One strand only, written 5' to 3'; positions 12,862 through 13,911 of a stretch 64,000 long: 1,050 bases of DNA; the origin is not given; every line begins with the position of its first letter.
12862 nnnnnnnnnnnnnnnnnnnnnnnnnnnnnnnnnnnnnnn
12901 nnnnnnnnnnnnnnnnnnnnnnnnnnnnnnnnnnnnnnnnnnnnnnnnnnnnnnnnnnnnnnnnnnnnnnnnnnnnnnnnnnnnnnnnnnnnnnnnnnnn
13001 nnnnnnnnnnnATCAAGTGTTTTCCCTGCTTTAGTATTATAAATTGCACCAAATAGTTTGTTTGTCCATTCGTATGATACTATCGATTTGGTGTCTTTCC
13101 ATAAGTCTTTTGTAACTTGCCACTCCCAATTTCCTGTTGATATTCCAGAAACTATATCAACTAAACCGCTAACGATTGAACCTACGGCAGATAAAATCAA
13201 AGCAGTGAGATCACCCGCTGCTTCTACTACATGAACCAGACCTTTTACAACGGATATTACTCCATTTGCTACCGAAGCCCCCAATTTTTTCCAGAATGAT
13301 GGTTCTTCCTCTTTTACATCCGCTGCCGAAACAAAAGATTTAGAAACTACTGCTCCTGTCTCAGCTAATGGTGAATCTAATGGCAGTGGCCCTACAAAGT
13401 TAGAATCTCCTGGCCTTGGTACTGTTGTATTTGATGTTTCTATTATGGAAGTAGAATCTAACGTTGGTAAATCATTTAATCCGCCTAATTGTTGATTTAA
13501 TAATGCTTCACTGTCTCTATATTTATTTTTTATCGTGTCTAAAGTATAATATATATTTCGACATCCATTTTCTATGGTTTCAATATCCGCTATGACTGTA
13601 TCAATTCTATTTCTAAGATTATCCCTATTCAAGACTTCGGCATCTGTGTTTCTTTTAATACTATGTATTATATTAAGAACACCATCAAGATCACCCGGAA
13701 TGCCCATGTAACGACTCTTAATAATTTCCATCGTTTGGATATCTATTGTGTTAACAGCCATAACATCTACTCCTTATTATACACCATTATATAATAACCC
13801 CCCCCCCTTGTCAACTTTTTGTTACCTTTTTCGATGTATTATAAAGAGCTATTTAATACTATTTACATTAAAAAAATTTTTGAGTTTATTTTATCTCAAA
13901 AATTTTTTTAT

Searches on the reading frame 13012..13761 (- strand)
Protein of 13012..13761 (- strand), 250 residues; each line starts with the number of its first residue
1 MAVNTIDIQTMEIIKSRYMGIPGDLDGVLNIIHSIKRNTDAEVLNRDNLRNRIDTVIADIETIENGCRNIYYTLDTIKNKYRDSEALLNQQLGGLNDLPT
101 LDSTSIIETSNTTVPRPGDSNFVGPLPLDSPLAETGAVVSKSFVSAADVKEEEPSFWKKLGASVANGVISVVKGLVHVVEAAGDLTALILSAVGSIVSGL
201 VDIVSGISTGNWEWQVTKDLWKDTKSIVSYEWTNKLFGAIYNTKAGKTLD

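Call 58: search_protein_families(library=pfam, proteins=[window:13012-13761:-], max_evalue=10)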
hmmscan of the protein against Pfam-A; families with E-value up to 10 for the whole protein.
window:13012-13761:- (250 aa): 1 family
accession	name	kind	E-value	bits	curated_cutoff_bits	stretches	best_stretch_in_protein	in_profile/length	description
PF05802.16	SctB2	-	0.026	15.4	26.5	1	187-215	52-80/162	SPI-2 type 3 secretion system translocon protein SctB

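Call 59: search_solved_structures(query=window:13012-13761:-, max_evalue=10)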
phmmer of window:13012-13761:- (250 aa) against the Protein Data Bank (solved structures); distinct sequences matched with E-value up to 10: 5.
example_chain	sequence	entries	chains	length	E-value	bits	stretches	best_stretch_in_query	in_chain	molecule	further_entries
9mmu_A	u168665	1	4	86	0.8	12.6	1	43-90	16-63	M protein, serotype 5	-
8vao_A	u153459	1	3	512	1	12.3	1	179-234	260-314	Spike protein S2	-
6e2j_A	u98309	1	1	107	1.5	11.7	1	47-100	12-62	Keratin, type II cytoskeletal 1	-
6ec0_A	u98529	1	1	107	1.7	11.5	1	47-100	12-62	Keratin 1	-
4wic_A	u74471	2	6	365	2.3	11.1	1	35-99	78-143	RhUL123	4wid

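Call 60: find_homologous_proteins(query=window:13012-13761:-, max_evalue=0.001)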
Query window:13012-13761:-: 1339 candidates shared short words with the query, none scored E <= 0.001.

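Call 66: search_solved_structures(query=A3, max_evalue=10)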
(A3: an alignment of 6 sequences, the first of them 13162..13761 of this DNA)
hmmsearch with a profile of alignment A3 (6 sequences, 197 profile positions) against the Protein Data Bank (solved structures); distinct sequences matched with E-value up to 10: 9.
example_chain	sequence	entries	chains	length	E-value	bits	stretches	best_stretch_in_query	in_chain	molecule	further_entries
3f3x_A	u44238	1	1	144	0.016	18.1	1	67-109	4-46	Transcriptional regulator, marR family, putative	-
9s9i_A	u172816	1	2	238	0.29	14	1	34-114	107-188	Cell division protein CdvA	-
5zuv_A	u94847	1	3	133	0.29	14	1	49-100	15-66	Spike glycoprotein,Spike glycoprotein,inhibitor EK1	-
5yl9_A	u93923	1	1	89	0.4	13.6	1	49-100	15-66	Spike glycoprotein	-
6e6a_B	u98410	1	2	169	0.62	12.9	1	62-165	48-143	Inclusion membrane protein A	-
2qva_A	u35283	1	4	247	0.97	12.3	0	21-70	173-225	GM27569p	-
6e7e_A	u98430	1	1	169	1.2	12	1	62-165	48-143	Inclusion membrane protein A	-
2qrx_A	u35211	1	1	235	1.9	11.3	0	21-70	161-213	GM27569p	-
5zhy_A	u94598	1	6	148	4.1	10.3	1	50-100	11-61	Spike glycoprotein, Spike glycoprotein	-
